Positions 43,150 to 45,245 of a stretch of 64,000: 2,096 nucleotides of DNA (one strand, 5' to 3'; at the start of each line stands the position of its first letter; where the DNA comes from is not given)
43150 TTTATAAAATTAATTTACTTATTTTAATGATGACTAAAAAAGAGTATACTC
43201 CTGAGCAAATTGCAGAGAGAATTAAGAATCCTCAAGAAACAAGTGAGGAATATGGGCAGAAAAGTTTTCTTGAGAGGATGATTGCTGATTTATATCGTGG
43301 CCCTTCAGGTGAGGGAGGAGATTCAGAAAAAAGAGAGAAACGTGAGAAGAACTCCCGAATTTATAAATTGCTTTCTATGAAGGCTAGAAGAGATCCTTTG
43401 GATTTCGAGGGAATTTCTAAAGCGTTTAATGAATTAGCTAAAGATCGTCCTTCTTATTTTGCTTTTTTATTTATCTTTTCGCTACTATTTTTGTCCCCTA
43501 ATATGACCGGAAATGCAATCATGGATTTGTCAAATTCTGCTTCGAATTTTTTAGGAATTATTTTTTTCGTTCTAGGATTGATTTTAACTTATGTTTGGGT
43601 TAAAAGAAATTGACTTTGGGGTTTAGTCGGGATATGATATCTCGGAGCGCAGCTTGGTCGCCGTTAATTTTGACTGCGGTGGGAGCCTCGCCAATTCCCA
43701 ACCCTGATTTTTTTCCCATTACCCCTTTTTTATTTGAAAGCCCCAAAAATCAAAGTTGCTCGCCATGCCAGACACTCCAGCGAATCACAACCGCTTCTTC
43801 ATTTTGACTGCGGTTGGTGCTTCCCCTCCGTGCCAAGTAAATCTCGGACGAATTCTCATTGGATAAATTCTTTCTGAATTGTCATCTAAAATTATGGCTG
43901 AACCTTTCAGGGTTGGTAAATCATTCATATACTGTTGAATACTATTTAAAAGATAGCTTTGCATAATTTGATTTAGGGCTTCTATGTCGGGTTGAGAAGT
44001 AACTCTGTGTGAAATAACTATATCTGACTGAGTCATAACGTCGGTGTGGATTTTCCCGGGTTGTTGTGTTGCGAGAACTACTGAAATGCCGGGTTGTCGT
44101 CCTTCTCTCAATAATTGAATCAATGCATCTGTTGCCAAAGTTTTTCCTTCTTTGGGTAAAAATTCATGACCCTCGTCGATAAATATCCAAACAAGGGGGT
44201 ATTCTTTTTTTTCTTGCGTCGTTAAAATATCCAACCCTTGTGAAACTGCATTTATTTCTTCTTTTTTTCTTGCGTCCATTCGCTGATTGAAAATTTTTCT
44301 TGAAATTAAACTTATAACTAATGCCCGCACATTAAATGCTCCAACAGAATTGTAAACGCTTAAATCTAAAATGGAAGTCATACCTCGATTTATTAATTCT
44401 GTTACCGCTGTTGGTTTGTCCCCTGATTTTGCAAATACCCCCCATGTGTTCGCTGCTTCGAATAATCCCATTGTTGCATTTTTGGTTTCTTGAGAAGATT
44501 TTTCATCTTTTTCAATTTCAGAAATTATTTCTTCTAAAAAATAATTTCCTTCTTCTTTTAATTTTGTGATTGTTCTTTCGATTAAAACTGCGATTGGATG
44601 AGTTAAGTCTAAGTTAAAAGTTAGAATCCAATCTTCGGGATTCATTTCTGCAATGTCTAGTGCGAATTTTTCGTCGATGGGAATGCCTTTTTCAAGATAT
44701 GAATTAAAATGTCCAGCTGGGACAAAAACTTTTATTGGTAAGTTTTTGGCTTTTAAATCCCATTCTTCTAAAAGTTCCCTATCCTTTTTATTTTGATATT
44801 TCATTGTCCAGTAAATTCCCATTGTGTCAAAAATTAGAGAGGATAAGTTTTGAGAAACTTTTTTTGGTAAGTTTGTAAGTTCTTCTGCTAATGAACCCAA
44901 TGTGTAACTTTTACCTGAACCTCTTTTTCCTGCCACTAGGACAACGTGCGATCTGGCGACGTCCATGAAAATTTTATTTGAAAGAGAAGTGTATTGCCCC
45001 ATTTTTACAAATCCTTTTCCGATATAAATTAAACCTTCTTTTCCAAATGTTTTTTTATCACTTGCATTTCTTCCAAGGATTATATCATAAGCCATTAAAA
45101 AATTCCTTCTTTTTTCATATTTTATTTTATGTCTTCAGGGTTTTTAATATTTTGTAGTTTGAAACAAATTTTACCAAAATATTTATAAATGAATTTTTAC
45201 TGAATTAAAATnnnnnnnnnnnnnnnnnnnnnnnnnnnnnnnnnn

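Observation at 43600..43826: HerA-like ATPase: a 110-nt insert supplies a new short C-terminus and displaces an intact 30-codon ancestral tail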

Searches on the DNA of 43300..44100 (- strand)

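Call 12: search_rna_families(source=window, start=43300, end=44100, threshold=evalue, max_evalue=10, show_alignments=3)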
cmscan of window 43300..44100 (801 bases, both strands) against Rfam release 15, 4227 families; matches with E-value up to 10: 4.
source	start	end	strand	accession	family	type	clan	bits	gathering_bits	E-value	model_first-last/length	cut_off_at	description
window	43846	43921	-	RF02077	STnc220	Gene; sRNA;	-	17.2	60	6.3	1-79/79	no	Salmonella enterica sRNA STnc220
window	43325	43455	-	RF02834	VqmR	Gene; sRNA;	-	15.6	76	3.1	1-154/154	no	Vibrio RNA VqmR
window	43319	43477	+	RF02409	snoR125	Gene; snRNA; snoRNA; CD-box;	-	15.2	100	0.8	1-200/200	no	Small nucleolar RNA snoR125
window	43518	43578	+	RF01157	sn1185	Gene; snRNA; snoRNA; CD-box;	-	14.5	60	9.1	1-66/66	no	Small nucleolar RNA sn1185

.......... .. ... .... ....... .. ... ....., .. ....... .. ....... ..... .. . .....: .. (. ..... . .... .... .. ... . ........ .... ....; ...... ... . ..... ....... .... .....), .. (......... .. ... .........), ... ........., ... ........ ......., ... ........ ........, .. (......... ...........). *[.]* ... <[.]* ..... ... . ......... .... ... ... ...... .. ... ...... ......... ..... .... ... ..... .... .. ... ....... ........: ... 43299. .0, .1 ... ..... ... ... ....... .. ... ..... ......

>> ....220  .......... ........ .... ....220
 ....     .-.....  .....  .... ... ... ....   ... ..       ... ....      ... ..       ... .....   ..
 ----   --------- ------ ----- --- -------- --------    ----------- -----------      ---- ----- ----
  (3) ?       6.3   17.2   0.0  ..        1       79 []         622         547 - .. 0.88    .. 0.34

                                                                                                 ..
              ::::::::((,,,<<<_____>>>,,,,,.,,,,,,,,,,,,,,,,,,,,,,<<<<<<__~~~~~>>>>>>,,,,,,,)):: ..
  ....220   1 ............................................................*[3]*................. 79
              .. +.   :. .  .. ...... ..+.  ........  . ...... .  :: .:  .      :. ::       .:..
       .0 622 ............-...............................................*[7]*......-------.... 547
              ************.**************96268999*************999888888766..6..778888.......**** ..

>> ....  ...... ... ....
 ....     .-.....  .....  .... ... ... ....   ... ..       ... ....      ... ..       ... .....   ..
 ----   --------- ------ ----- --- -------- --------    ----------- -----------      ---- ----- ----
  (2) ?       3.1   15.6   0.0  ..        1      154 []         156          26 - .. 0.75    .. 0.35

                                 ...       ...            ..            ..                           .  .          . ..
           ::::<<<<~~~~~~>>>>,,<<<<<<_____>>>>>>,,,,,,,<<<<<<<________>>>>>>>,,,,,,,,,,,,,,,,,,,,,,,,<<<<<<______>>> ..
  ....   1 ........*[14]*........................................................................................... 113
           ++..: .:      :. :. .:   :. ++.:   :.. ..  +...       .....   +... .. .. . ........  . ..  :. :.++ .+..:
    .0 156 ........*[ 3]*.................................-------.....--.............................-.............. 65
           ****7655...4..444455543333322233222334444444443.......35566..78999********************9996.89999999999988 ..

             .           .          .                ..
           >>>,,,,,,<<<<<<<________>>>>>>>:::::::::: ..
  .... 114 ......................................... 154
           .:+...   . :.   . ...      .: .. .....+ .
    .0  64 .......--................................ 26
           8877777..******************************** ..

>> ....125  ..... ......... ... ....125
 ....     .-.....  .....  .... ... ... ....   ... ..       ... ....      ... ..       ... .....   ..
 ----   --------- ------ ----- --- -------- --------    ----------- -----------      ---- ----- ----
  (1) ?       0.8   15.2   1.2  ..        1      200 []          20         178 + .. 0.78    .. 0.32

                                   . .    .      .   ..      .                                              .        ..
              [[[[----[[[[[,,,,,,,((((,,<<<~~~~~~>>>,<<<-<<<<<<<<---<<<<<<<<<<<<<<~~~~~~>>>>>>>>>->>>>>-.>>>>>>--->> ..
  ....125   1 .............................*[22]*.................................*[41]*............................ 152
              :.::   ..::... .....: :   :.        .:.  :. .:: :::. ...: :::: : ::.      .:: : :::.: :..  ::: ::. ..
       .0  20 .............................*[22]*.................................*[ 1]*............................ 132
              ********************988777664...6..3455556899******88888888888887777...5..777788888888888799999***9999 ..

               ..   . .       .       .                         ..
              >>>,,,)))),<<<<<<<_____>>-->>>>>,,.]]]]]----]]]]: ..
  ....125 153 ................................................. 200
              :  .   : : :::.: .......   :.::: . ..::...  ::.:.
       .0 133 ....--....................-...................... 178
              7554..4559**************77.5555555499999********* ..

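Call 58: build_rna_model(alignment_id=A3, structure=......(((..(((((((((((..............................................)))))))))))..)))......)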
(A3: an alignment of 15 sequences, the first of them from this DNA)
Model R1 built from alignment A3 (15 sequences, 90 columns); structure: as given.
model positions 79; base pairs 14; branch points 0; effective number of sequences 9.75; information 0.717 bits per position. Calibrated on 0.2 Mb of random sequence (short: E-values are rough).
structure used (alignment columns):
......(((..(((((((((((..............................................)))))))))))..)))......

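Call 59: search_with_rna_model(model_id=R1, source=window, filters=off, max_evalue=10, show_alignments=6)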
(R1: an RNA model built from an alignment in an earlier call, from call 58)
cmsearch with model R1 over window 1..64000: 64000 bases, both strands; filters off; matches with E-value up to 10: 35.
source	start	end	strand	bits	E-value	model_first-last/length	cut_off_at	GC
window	55137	55217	-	66.9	3.3e-16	1-79/79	no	0.27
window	43687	43770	-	58.8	6.2e-14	1-79/79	no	0.43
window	22349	22426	-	50.3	1.4e-11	1-79/79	no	0.41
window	32051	32128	-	49.3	2.7e-11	1-79/79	no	0.4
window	11419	11496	-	44.3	7.1e-10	1-79/79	no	0.35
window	52095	52136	-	13.2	0.36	18-62/79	no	0.19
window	46564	46611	-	13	0.4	18-62/79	no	0.21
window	33604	33667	+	12.4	0.57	1-79/79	no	0.31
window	60463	60517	-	12.1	0.7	1-79/79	no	0.29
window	58000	58054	+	12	0.75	1-79/79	no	0.35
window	27247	27327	+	11.7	0.93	1-79/79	no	0.3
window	46573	46623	+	11.6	0.95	16-64/79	no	0.22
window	34658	34735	-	11.6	0.96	17-63/79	no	0.33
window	27042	27114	-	11.3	1.2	13-67/79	no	0.51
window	26885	26975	-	11.1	1.3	1-79/79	no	0.34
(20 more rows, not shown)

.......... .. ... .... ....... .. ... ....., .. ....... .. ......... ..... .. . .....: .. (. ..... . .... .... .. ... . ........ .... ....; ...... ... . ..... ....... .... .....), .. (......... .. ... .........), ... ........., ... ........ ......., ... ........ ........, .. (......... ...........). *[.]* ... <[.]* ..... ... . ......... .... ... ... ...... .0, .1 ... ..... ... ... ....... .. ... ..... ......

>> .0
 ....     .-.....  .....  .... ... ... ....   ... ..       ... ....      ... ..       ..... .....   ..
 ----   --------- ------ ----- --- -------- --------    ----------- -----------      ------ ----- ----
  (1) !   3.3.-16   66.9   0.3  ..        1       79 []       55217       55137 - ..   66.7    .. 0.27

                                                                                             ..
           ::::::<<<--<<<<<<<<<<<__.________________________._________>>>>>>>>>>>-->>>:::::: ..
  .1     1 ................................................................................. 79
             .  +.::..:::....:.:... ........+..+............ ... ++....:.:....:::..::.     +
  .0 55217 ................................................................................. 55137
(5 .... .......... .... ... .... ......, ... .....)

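Call 67: search_with_rna_model(model_id=R1, sources=[L001, L005, L006, L007, L008, L009, L010, L011, L012, L013, L014, L015, L016, L017, L018, L019, L020, L021, L022, L023, L024, L025, L026, L027, L028, L029, L030, L031, L032, L033, L034, L035, L036, L037, L038, L039, L040, L041, L042, L043, L044, L045, L046, L047, L048, L049, L050, L051, L052, L053, L054, L055, L056, L057, L058, L059, L060, L061, L062, L063, L064, L065, L066, L067, L068, L069, L070, L071, L072, L073, L074, L075, L076, L077, L078, L079, L080, L081, L082, L083, L084, L100], max_evalue=0.01)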
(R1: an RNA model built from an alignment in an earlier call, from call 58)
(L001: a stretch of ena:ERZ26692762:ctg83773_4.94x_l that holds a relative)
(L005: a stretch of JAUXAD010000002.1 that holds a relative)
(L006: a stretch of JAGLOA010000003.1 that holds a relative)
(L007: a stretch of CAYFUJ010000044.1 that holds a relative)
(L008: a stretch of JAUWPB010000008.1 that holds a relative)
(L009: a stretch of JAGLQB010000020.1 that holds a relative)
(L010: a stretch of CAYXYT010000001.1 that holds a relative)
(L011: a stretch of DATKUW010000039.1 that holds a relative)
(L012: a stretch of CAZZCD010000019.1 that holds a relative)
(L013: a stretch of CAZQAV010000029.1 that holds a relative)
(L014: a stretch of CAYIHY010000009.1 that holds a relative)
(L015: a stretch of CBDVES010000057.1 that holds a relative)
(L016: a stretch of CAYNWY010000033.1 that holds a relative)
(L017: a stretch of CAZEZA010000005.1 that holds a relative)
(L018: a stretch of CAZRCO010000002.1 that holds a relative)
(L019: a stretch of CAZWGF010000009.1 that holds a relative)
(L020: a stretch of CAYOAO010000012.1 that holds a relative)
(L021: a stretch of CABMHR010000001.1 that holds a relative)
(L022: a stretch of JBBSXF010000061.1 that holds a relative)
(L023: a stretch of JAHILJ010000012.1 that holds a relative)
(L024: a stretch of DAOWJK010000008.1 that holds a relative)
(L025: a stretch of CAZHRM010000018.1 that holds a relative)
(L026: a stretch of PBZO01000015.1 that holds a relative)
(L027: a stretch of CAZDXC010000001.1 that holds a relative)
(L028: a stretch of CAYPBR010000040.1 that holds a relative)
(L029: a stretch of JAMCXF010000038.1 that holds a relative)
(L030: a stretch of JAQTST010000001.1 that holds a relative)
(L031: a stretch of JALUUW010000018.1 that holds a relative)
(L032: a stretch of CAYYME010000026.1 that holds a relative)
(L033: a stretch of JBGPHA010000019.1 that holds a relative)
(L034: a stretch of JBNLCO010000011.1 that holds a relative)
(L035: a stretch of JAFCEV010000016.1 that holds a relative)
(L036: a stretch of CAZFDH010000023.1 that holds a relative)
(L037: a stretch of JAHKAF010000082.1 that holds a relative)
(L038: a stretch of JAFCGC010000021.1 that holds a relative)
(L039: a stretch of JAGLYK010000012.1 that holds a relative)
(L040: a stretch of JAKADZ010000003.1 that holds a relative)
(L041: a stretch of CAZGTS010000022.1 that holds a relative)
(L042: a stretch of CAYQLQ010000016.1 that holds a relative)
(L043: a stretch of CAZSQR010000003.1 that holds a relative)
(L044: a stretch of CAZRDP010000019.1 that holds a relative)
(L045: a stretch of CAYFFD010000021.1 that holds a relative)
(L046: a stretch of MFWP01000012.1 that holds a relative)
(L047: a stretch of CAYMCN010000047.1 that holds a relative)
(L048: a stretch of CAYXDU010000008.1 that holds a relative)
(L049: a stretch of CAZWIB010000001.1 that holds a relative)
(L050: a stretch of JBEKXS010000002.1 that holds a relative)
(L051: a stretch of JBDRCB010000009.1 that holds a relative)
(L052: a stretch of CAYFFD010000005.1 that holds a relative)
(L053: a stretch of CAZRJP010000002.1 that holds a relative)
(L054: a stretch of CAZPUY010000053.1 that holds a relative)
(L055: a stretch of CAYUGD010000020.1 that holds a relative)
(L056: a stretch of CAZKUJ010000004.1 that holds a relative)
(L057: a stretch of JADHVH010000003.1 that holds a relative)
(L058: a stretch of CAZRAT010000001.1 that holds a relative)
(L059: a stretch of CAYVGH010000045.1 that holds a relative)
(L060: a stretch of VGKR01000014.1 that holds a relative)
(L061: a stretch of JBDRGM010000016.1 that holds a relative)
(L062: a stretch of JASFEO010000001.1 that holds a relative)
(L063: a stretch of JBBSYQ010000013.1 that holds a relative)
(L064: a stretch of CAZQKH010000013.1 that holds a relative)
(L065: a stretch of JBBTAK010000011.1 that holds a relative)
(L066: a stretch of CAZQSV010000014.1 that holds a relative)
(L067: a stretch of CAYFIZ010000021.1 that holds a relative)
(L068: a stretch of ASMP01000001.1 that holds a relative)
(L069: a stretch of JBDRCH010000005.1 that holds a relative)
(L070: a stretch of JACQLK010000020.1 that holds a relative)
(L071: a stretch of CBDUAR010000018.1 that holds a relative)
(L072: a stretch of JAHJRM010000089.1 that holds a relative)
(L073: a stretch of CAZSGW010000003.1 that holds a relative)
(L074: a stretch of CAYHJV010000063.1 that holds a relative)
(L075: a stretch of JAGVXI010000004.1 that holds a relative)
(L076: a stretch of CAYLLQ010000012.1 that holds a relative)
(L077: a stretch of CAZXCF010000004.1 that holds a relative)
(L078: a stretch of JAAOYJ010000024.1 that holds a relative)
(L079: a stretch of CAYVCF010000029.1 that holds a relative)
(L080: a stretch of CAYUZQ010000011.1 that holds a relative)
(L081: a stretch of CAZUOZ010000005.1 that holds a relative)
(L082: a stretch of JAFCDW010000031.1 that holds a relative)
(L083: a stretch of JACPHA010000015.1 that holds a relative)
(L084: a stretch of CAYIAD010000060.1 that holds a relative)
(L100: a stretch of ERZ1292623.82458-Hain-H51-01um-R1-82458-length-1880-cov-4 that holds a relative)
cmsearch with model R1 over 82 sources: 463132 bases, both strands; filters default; matches with E-value up to 0.01: 18.
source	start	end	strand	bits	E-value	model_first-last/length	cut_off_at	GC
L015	3299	3377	+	81.7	1.7e-19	1-79/79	no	0.43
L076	3644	3724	+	81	2.7e-19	1-79/79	no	0.36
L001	4326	4406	+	79.9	5.7e-19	1-79/79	no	0.31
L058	3443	3522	+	76.7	4.3e-18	1-79/79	no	0.41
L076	3833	3911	+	76.5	4.9e-18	1-79/79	no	0.25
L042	3828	3904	+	66.9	2.3e-15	1-79/79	no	0.39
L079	3818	3887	+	60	2.1e-13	1-79/79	no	0.46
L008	3822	3897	+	54.8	5.8e-12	1-79/79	no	0.5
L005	3833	3901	+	51.8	4e-11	1-79/79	no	0.48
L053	3834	3906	+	50.7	8.1e-11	1-79/79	no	0.34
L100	355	424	-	48.8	2.8e-10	1-79/79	no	0.41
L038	3831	3902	+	47.5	6.3e-10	1-79/79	no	0.39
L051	3821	3888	+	45.9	1.8e-09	1-79/79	no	0.59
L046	1050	1114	-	25.6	0.00085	1-79/79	no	0.6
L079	5250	5309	-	25.4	0.001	1-79/79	no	0.48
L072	36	107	+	24.4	0.0018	1-79/79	no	0.44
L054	41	90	-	23.5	0.0033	9-71/79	no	0.5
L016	1278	1345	+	22.9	0.0048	1-79/79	no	0.31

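Call 71: search_with_rna_model(model_id=R1, source=L101, filters=off, max_evalue=1, show_alignments=4)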
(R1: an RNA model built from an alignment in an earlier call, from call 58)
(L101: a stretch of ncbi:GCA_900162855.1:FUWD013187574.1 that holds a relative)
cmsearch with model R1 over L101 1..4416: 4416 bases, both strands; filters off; matches with E-value up to 1: 3.
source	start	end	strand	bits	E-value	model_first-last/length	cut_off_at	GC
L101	1892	1960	+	8.9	0.39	1-79/79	no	0.28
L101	529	549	-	7.9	0.75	37-57/79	no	0.19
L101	1723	1743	+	7.6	0.88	1-79/79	no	0.38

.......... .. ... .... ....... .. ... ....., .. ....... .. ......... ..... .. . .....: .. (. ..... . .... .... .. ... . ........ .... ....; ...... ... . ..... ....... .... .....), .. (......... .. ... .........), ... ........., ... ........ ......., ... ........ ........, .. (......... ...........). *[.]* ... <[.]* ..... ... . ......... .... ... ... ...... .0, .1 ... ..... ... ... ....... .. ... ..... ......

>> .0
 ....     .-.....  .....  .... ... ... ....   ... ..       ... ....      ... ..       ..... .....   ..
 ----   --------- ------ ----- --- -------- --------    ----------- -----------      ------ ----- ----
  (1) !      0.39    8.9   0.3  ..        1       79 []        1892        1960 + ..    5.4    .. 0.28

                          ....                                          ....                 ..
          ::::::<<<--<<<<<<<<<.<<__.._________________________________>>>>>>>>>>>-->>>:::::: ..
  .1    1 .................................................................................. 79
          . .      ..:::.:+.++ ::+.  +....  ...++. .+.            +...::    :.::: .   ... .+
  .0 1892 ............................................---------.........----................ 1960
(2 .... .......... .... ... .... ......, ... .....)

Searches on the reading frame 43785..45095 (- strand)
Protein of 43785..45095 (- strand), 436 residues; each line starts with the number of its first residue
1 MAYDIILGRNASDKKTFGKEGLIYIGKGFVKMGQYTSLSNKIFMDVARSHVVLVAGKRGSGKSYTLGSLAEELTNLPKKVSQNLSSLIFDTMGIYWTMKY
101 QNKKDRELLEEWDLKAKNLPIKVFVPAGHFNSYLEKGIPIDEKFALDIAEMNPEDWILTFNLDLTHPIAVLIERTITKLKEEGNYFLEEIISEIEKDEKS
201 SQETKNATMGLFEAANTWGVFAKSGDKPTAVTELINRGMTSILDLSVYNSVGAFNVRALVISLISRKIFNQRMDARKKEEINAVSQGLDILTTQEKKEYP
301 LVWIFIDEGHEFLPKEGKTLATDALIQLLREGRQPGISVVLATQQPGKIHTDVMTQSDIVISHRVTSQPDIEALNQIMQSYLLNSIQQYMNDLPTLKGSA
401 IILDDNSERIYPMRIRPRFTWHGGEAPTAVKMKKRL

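Call 85: search_protein_families(library=pfam, proteins=[window:43785-45095:-], max_evalue=0.001)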
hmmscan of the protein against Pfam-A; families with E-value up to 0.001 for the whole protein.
window:43785-45095:- (436 aa): 7 families
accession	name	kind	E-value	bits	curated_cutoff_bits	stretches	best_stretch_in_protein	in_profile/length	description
PF01935.23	DUF87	-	3.8e-12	47.2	23.2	1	49-250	23-206/220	Helicase HerA, central domain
PF05872.18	HerA_C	-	3.3e-06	26.5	22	0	297-386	254-344/502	Helicase HerA-like C-terminal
PF05707.18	Zot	-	3.7e-06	27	20.3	1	304-363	85-145/197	Zonular occludens toxin (Zot)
PF00004.35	AAA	-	2.2e-05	25.3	21.2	0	292-360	50-126/131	ATPase family associated with various cellular activities (AAA)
PF10412.15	TrwB_AAD_bind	-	7.3e-05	22.3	20.5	0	47-115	14-74/387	Type IV secretion-system coupling protein DNA-binding domain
PF01580.24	FtsK_SpoIIIE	-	0.00021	21.2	24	0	32-69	22-59/221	FtsK/SpoIIIE family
PF13238.12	AAA_18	-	0.00079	20.3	29.4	0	52-107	1-50/128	AAA domain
